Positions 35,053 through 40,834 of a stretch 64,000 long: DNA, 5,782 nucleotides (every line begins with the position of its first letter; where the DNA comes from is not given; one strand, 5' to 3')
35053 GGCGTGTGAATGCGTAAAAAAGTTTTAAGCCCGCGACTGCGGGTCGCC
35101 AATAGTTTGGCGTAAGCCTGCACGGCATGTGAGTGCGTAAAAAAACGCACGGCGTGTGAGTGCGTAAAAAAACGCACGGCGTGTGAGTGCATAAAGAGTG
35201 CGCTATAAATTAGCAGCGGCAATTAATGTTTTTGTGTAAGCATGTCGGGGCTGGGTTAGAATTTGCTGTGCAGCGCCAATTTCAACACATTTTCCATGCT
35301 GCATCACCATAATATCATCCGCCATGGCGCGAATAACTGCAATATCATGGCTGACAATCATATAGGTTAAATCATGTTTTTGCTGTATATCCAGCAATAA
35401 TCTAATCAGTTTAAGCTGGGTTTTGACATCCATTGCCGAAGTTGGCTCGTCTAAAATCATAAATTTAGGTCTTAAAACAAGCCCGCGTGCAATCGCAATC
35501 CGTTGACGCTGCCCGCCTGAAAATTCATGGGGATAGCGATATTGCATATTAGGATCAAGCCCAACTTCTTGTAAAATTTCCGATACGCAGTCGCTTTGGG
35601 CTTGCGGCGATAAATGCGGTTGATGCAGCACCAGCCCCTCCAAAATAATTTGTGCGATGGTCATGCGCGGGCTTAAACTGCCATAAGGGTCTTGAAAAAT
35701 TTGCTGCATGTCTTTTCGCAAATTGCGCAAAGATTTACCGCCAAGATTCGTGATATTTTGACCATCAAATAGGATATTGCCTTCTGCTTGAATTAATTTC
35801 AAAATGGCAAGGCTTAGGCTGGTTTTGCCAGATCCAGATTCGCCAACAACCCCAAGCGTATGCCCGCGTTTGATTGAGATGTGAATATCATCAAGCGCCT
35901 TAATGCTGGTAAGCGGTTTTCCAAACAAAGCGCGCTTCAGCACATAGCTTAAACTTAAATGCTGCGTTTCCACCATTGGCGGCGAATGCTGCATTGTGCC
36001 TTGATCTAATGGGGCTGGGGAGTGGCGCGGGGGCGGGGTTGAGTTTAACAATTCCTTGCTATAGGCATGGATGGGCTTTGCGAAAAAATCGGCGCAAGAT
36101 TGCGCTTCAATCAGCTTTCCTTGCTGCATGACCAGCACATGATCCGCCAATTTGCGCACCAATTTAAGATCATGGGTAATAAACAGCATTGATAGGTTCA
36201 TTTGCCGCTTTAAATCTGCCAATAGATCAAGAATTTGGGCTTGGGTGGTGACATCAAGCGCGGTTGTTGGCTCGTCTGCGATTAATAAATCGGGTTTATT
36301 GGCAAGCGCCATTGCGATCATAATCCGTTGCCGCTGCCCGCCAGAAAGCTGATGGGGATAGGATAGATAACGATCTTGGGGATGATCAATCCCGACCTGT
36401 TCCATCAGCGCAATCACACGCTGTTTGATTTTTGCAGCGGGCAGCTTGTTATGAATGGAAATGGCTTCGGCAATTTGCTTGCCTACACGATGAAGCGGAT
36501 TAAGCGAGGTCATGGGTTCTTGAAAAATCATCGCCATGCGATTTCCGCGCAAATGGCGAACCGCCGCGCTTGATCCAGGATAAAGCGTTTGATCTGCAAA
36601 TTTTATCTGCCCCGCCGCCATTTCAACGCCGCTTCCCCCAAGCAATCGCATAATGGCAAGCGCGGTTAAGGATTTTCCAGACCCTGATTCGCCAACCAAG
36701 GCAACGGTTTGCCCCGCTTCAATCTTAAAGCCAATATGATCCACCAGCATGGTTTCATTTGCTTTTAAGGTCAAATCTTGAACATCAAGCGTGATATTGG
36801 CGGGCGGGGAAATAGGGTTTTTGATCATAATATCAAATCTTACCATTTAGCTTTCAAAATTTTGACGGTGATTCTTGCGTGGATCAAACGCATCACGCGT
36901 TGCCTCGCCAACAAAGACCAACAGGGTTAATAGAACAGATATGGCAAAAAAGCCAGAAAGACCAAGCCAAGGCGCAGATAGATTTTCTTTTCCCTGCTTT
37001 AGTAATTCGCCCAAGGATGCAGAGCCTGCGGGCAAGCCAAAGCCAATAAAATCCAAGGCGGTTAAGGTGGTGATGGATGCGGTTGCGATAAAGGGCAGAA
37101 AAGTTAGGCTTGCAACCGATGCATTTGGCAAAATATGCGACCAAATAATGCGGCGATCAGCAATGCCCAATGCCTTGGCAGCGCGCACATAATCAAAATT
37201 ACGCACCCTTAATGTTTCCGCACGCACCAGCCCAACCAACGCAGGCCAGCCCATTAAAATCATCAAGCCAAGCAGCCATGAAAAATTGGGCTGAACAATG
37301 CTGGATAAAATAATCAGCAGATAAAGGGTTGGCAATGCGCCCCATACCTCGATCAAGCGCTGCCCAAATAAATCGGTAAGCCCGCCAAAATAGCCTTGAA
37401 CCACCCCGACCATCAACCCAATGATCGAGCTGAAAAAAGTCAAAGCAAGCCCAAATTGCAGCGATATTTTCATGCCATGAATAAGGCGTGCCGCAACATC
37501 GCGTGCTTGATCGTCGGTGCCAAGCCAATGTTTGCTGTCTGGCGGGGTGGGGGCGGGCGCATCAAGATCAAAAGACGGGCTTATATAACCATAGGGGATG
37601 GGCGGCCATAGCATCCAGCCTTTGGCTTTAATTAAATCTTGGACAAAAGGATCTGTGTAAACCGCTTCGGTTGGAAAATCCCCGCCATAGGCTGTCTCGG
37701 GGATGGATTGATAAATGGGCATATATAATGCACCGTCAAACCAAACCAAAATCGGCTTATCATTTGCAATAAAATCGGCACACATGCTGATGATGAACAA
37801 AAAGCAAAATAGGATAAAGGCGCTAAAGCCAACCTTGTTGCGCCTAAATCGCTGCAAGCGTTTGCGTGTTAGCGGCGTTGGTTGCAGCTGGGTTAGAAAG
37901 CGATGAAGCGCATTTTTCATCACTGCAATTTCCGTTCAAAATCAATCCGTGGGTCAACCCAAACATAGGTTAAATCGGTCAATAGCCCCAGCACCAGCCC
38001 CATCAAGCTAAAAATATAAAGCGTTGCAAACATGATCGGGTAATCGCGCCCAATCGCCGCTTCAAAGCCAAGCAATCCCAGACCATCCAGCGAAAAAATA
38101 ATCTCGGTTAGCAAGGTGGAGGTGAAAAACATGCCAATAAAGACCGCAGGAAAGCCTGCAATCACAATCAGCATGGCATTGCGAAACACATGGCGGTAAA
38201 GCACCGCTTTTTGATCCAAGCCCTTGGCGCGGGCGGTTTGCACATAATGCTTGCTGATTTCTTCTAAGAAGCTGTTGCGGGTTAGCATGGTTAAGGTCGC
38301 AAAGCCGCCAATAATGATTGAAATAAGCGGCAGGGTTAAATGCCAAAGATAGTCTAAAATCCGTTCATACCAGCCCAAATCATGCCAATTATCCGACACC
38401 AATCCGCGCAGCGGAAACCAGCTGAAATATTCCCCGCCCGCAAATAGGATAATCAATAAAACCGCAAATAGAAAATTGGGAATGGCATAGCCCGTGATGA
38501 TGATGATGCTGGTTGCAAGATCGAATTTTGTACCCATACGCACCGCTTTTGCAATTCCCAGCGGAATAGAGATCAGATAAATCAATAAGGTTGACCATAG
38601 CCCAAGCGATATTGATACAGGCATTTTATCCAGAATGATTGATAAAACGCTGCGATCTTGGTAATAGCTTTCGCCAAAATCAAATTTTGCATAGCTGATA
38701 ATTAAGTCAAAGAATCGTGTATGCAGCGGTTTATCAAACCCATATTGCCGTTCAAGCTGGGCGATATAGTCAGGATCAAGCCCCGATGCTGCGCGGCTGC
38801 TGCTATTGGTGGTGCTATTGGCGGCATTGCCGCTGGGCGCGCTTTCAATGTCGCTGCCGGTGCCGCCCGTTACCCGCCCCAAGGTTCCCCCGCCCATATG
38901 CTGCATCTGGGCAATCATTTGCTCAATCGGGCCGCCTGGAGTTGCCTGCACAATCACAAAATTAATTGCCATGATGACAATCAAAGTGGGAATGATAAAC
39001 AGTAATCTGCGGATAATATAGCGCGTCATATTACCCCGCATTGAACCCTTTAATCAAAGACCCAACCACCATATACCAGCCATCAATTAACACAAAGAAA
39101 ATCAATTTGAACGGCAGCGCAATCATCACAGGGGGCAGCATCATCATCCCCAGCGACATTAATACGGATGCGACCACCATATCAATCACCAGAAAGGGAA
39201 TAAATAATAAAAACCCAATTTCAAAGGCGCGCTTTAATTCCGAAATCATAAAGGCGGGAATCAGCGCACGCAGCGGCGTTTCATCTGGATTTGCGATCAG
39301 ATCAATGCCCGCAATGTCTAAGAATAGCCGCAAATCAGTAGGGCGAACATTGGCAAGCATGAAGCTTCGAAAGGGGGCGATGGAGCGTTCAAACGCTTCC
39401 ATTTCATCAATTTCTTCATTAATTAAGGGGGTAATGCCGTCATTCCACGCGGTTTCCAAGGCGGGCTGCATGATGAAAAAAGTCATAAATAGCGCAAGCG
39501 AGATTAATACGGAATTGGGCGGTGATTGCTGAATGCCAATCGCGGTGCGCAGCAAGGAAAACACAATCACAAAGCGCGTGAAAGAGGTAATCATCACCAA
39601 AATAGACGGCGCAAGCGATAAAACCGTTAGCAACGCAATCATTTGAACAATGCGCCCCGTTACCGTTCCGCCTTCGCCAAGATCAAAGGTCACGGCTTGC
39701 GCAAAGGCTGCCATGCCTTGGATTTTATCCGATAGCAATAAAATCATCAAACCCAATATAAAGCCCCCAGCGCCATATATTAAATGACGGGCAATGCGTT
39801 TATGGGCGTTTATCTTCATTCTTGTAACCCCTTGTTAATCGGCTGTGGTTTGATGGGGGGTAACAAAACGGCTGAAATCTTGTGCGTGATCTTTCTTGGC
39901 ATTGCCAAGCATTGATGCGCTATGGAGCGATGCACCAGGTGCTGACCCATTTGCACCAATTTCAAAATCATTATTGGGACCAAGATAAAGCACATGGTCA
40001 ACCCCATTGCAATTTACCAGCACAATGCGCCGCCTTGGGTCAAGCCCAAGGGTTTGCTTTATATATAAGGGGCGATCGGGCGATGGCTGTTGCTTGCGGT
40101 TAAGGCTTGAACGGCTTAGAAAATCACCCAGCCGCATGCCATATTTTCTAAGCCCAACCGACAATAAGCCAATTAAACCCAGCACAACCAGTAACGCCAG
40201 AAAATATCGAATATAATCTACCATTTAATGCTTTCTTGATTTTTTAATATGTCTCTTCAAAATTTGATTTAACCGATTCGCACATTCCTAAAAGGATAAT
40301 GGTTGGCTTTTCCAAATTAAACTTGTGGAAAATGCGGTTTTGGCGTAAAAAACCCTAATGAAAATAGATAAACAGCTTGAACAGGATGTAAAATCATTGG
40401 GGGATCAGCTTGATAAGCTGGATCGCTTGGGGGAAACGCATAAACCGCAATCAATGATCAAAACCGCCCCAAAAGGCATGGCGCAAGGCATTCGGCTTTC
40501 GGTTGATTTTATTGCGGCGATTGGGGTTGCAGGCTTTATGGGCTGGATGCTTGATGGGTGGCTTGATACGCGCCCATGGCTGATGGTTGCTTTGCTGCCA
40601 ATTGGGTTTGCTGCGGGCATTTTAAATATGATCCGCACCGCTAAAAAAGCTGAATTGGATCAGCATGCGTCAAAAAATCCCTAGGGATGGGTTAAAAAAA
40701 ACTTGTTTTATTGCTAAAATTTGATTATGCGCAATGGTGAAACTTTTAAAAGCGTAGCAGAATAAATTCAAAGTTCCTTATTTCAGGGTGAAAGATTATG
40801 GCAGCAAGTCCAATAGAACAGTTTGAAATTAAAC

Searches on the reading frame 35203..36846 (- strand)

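Call 16: search_protein_families(library=pfam, proteins=[window:35203-36846:-], max_evalue=0.001)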
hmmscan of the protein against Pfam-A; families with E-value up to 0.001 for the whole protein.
window:35203-36846:- (547 aa): 18 families
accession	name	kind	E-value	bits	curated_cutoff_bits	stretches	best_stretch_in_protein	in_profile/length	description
PF00005.33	ABC_tran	-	5.7e-62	208.8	25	2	318-470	1-137/137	ABC transporter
PF02463.25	SMC_N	-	8.2e-12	45.5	40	1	46-241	25-213/220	RecF/RecN/SMC N terminal domain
PF08352.17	oligo_HPY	-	5.7e-10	39.9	27.1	1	521-544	1-24/65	Oligopeptide/dipeptide transporter, C-terminal region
PF13191.12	AAA_16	-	5.6e-09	37.2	32.6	0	43-150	20-104/167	AAA ATPase domain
PF13304.12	AAA_21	-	9.9e-08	32.8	27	0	128-230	210-303/304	AAA domain, putative AbiEii toxin, Type IV TA system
PF13401.12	AAA_22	-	3e-07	31.3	27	0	333-487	10-110/130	AAA domain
PF13555.12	AAA_29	-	1e-05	25.6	27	0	41-72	18-49/61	P-loop containing region of AAA domain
PF06745.19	ATPase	-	9.3e-05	22.3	26.6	0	313-346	3-37/231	KaiC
PF00004.35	AAA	-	0.00012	23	21.2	0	49-82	2-35/131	ATPase family associated with various cellular activities (AAA)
PF20703.3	nSTAND1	-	0.00019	21.6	27.1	0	322-347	27-52/379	Novel STAND NTPase 1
PF00006.31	ATP-synt_ab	-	0.00022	21.4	29.5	0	320-361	6-41/213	ATP synthase alpha/beta family, nucleotide-binding domain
PF13245.12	AAA_19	-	0.00026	21.6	25.1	0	330-486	13-116/134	AAA domain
PF01656.29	CbiA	-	0.00037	20.9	25.4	0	335-370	6-43/125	CobQ/CobB/MinD/ParA nucleotide binding domain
PF20720.3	nSTAND3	-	0.00041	20.5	27.2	0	317-356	6-45/155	Novel STAND NTPase 3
PF07728.20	AAA_5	-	0.00068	20.1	22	0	48-76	2-31/139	AAA domain (dynein-related subfamily)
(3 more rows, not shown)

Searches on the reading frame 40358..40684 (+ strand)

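Call 68: search_protein_families(library=pfam, proteins=[window:40358-40684:+], max_evalue=0.001)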
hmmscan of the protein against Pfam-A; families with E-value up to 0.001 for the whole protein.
window:40358-40684:+ (108 aa): 1 family
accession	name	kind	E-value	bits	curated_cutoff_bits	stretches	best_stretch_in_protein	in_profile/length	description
PF09527.15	ATPase_gene1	-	1.6e-13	50.9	26.6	1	41-94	1-54/54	Putative F0F1-ATPase subunit Ca2+/Mg2+ transporter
